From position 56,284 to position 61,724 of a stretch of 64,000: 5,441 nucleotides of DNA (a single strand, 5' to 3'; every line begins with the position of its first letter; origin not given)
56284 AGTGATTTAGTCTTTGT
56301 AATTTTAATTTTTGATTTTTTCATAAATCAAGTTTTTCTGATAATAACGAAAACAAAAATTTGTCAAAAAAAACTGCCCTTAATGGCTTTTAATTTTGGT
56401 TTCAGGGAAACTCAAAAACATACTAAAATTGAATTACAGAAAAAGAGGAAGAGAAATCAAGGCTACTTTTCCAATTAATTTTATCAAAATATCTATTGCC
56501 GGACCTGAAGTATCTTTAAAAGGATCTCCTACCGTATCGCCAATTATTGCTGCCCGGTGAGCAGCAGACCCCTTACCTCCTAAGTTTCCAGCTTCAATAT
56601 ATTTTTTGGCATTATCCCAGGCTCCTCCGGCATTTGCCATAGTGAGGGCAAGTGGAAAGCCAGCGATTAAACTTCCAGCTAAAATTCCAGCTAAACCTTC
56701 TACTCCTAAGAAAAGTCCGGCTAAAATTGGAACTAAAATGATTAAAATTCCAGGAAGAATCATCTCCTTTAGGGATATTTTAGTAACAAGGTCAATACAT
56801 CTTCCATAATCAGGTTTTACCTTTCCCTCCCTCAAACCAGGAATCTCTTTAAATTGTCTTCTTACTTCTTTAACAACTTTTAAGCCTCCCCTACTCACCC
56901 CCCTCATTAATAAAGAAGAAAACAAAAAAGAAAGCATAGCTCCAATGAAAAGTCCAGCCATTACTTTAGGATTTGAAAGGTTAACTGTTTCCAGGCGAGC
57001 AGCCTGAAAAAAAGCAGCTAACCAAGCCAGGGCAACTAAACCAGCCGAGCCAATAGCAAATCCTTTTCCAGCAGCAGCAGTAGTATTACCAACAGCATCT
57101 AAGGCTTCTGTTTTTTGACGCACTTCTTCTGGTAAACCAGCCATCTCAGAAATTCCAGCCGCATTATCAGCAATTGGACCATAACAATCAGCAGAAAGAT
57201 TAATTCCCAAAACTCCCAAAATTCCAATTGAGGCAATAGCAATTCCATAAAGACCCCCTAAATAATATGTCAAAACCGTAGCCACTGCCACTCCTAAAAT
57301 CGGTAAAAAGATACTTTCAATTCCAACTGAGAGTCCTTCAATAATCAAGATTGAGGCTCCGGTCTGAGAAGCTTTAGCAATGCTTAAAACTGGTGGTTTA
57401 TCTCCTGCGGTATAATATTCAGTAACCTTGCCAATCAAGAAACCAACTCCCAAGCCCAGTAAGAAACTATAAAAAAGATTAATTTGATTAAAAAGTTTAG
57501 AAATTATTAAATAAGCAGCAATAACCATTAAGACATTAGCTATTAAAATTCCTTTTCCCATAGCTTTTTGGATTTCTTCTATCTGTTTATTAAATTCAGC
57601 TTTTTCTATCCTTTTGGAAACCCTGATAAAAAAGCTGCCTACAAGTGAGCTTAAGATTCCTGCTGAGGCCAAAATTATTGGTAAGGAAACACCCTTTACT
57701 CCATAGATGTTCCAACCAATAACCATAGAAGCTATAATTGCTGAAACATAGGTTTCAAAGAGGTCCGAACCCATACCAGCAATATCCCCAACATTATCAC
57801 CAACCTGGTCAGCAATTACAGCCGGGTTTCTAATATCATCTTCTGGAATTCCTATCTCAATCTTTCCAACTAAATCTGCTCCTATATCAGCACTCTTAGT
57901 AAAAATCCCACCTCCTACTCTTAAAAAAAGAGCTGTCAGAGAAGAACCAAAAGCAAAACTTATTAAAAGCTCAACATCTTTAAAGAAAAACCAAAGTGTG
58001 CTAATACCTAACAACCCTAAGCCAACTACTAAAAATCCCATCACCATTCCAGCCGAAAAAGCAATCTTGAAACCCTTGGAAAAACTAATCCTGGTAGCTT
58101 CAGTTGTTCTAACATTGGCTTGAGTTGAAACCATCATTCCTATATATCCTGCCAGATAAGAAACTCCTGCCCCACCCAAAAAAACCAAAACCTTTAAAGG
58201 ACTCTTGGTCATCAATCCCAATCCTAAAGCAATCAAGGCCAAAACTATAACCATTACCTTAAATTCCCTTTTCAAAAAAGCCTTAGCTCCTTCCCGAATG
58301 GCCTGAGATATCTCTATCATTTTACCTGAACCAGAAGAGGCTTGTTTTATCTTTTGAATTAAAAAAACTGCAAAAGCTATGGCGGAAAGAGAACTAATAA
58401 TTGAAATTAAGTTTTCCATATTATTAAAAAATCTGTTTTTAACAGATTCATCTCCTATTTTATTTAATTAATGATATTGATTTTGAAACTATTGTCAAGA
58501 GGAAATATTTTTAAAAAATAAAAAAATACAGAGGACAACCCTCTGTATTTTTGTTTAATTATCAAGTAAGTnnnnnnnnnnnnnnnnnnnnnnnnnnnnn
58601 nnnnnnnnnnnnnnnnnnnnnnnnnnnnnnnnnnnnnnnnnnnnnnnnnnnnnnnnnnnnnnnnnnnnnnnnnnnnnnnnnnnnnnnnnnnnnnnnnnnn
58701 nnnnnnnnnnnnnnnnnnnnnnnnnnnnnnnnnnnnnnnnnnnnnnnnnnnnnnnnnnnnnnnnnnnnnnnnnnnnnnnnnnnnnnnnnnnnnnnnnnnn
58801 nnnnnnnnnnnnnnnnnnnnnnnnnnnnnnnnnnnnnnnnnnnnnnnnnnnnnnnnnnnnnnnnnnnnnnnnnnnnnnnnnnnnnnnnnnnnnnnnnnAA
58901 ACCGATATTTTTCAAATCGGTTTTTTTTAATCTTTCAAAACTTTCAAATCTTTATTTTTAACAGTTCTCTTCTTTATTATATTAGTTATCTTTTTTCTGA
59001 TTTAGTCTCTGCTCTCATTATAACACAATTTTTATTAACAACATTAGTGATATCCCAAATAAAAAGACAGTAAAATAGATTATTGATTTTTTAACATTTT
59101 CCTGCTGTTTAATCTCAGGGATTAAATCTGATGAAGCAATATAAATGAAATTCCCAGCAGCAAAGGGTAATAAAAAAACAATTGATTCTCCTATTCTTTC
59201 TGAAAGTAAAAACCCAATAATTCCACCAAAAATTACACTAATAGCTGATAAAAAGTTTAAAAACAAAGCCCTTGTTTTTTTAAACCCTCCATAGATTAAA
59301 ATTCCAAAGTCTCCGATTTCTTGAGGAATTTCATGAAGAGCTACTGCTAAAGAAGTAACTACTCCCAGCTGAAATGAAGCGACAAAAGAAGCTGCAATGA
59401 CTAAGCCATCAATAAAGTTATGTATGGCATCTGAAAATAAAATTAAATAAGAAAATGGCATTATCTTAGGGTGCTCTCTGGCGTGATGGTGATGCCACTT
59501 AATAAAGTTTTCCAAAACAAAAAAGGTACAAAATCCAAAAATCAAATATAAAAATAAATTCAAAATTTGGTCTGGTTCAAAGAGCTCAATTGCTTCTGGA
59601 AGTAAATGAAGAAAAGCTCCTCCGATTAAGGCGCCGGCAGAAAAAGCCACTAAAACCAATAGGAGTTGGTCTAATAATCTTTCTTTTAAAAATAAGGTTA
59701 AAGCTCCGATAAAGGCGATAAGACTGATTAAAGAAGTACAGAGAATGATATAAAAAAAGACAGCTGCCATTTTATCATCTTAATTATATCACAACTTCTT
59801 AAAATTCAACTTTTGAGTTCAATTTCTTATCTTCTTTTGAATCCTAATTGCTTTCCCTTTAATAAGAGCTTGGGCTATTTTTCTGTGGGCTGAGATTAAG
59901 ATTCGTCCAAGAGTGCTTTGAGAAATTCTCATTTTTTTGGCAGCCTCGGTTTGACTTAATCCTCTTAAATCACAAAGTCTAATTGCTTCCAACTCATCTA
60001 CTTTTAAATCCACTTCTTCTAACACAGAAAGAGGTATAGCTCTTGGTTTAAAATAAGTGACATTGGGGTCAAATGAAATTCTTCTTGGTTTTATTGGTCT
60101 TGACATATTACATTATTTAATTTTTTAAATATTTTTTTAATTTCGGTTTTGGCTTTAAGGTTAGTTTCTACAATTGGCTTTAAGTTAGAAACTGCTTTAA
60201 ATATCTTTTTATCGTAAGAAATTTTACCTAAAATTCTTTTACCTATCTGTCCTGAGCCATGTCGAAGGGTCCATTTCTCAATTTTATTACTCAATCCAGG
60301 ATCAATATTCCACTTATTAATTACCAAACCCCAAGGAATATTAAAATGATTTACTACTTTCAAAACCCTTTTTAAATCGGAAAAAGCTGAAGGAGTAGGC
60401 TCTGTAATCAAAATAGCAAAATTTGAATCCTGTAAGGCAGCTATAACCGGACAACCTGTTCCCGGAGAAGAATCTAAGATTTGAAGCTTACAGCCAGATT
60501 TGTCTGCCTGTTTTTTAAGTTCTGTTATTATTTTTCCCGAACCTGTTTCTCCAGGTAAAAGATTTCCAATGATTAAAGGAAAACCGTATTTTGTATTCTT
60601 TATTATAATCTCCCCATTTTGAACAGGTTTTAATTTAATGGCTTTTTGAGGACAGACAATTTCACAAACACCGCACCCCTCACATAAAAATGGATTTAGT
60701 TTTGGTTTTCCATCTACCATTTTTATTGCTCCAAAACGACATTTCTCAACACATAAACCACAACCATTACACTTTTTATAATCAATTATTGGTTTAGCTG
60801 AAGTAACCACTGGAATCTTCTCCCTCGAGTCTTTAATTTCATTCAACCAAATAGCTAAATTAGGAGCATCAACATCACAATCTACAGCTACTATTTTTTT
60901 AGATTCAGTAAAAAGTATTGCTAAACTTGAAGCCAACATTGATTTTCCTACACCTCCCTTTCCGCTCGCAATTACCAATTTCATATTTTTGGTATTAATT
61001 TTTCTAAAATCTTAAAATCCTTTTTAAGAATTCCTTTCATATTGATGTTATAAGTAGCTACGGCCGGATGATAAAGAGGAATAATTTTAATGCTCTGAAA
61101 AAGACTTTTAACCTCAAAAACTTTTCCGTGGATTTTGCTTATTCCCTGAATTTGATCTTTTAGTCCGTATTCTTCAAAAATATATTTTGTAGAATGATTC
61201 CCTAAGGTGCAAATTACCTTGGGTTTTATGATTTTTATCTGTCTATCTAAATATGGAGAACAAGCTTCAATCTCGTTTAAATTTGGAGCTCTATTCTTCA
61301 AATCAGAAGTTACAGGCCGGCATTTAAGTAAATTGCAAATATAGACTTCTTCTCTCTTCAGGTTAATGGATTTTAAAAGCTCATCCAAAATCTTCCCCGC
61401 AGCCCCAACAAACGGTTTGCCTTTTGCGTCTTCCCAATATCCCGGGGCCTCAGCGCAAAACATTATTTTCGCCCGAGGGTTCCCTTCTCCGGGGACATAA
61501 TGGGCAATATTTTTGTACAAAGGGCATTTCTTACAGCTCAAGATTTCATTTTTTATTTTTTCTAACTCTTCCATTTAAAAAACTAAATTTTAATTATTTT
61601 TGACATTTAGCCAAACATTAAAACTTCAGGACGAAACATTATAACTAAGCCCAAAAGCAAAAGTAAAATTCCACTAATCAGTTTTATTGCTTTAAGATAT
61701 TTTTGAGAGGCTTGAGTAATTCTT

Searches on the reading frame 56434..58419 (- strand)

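Call 15: search_protein_families(library=pfam, proteins=[window:56434-58419:-])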
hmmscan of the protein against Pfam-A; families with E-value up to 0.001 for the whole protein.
window:56434-58419:- (661 aa): 1 family
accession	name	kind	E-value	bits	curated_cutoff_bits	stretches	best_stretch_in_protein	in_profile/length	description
PF03030.21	H_PPase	-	1.9e-249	830.1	29.7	1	12-655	2-644/645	Inorganic H+ pyrophosphatase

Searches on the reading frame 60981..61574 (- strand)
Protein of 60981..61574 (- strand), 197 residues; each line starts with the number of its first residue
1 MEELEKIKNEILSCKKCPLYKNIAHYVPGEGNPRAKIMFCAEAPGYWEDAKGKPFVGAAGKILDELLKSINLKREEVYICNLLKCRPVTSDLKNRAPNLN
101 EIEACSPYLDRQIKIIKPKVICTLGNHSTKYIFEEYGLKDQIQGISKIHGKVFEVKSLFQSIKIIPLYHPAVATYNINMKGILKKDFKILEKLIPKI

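Call 15: search_protein_families(library=pfam, proteins=[window:60981-61574:-])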
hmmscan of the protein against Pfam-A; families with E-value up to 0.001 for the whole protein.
window:60981-61574:- (197 aa): 1 family
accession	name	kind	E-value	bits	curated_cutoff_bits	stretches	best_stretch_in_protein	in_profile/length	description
PF03167.25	UDG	-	6.3e-35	120.7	24.3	1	28-179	1-127/141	Uracil DNA glycosylase superfamily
